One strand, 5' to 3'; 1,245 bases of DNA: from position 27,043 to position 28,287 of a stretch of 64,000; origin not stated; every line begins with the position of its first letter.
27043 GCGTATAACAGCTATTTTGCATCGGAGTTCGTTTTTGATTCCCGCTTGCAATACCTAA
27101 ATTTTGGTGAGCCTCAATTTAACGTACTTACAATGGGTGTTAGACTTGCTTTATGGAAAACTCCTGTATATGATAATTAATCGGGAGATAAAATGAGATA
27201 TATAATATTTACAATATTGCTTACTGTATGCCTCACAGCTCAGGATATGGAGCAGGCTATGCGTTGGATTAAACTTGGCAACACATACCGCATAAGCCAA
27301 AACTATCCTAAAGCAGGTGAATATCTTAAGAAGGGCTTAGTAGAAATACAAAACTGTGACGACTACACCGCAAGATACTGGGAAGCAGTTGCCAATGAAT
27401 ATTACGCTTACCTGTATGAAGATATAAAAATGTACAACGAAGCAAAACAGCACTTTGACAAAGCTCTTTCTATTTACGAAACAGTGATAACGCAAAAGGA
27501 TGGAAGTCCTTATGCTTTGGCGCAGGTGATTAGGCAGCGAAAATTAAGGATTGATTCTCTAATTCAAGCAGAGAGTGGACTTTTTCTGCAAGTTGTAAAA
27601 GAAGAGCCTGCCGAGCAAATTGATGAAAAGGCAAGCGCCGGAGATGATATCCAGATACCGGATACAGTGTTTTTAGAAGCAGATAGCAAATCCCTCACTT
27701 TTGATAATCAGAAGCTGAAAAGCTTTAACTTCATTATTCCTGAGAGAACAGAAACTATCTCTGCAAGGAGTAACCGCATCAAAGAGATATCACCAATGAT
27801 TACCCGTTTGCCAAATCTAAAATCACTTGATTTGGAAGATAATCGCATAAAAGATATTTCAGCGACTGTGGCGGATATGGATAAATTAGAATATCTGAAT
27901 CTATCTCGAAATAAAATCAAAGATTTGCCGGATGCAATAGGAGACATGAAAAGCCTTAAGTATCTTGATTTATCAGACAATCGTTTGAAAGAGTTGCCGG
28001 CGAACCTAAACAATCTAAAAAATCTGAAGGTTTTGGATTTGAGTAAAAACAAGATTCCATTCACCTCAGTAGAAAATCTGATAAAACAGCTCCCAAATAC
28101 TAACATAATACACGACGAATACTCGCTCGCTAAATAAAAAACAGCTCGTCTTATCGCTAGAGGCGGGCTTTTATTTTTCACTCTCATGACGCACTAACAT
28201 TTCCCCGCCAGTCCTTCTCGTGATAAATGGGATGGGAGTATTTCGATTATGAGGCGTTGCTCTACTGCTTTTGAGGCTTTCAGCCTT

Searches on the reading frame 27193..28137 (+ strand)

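Call 113: search_protein_families(library=pfam, proteins=[window:27193-28137:+], max_evalue=0.001)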
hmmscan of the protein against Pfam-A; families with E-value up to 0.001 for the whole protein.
window:27193-28137:+ (314 aa): 13 families
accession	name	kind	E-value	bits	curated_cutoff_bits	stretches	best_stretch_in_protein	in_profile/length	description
PF12799.13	LRR_4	-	2.8e-28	97.7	27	4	207-247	1-41/44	Leucine Rich repeats (2 copies)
PF13855.12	LRR_8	-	3.6e-24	84.7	27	2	207-265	1-61/61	Leucine rich repeat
PF23598.1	LRR_14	-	3e-14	53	40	1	192-256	55-117/353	Leucine-rich repeat region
PF00560.39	LRR_1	-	5.3e-13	46.8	20.6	0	254-275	1-23/23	Leucine Rich Repeat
PF13516.12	LRR_6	-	7.1e-09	35.5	23.4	0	207-221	3-17/24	Leucine Rich repeat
PF07719.23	TPR_2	-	5.1e-07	29.8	27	0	69-96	5-32/34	Tetratricopeptide repeat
PF00515.34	TPR_1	-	6.4e-07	29.4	27.8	0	72-96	8-32/34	Tetratricopeptide repeat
PF14580.12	LRR_9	-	1e-05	25.6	30.5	0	171-244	51-127/175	Leucine-rich repeat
PF24048.1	LRR_NXF1-5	-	1.6e-05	24.9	30.5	0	228-290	52-116/142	NXF1/2/3/5 leucine-rich repeat domain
PF13181.12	TPR_8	-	5.2e-05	23.5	25.7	0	72-96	8-32/34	Tetratricopeptide repeat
PF13424.12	TPR_12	-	7.5e-05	23.3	30.1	1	26-96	7-76/77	Tetratricopeptide repeat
PF23211.1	LRR_LRWD1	-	9.7e-05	22.6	28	1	233-289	19-77/190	Leucine-rich repeat and WD repeat-containing protein 1, LRR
PF25013.1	LRR_Zer-1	-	0.00082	20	27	0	226-287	4-65/137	Zer-1-like, Leucine-rich repeats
